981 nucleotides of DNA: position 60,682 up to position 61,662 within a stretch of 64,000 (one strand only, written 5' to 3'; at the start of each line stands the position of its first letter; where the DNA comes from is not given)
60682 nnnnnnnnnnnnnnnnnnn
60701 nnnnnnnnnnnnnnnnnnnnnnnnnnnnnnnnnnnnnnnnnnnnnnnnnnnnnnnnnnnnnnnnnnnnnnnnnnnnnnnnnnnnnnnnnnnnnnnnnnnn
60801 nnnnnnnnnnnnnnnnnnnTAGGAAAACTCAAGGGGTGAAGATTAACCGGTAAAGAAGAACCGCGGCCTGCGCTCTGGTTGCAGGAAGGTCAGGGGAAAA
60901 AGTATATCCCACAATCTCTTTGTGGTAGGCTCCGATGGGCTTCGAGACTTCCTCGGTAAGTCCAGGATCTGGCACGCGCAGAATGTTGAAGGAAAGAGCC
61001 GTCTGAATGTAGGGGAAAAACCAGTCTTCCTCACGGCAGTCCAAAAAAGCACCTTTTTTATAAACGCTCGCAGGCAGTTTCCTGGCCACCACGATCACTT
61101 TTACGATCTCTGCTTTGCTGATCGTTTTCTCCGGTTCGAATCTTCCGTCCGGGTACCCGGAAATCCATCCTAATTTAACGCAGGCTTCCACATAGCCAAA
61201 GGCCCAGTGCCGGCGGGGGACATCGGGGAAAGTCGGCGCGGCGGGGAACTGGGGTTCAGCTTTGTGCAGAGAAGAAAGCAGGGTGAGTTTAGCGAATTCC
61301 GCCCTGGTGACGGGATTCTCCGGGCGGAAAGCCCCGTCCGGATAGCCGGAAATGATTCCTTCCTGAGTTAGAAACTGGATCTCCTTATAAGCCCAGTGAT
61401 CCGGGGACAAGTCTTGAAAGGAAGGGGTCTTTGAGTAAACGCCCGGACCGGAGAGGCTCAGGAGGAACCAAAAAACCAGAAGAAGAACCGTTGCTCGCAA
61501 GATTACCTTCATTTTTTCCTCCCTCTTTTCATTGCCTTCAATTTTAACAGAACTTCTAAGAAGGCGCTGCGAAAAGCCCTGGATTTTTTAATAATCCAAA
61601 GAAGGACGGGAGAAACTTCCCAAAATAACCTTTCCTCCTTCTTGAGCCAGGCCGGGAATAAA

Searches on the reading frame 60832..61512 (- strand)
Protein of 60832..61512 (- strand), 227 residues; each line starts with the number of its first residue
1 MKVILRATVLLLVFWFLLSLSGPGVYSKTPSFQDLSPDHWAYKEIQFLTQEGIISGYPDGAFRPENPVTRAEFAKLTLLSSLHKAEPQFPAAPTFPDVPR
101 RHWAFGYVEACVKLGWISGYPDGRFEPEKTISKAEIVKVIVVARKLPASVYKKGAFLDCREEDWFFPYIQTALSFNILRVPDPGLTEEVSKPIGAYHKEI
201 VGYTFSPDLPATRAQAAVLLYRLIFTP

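Call 5: search_protein_families(library=pfam, proteins=[window:60832-61512:-], max_evalue=0.1)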
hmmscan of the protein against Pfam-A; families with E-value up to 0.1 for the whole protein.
window:60832-61512:- (227 aa): 1 family
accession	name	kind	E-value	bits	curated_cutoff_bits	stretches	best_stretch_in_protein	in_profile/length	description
PF00395.25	SLH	-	1.1e-36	125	20.8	2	32-74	2-44/44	S-layer homology domain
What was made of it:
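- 60829..61512 (-): Convergent gene for a 227-aa SLH-domain protein, only 6 nt from the peptidase stop codon. It gives cell-surface context. Pfam SLH, E=1.1e-36 (call 5).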

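Call 51: find_encoding_contigs(protein=window:60832-61512:-, flank=10000, max_places=10)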
Protein window:60832-61512:- (227 aa): 1 contig read that carries it; 1 place shown.
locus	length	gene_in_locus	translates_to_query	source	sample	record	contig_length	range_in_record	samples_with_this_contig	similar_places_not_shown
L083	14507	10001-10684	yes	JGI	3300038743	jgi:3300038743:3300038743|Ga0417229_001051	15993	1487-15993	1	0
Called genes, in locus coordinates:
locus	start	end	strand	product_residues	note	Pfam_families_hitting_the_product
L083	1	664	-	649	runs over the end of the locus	PF08239:SH3_3, PF00395:SLH, PF09992:NAGPA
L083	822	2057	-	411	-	PF00535:Glycos_transf_2, PF13641:Glyco_tranf_2_3, PF13632:Glyco_trans_2_3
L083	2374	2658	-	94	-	-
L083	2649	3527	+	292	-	PF17827:PrmC_N (weak), PF06325:PrmA, PF05175:MTS, PF13847:Methyltransf_31, PF08242:Methyltransf_12 (weak), PF09445:Methyltransf_15 (weak), PF13649:Methyltransf_25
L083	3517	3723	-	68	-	-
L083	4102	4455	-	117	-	PF02152:FolB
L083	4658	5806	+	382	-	PF17936:Big_6 (faint), PF00395:SLH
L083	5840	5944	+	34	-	-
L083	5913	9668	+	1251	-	PF00395:SLH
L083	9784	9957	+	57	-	-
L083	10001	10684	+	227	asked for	PF00395:SLH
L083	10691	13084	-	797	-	PF00112:Peptidase_C1, PF18560:Lectin_like, PF19190:BACON_2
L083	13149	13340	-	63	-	-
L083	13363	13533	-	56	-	-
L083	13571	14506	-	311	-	?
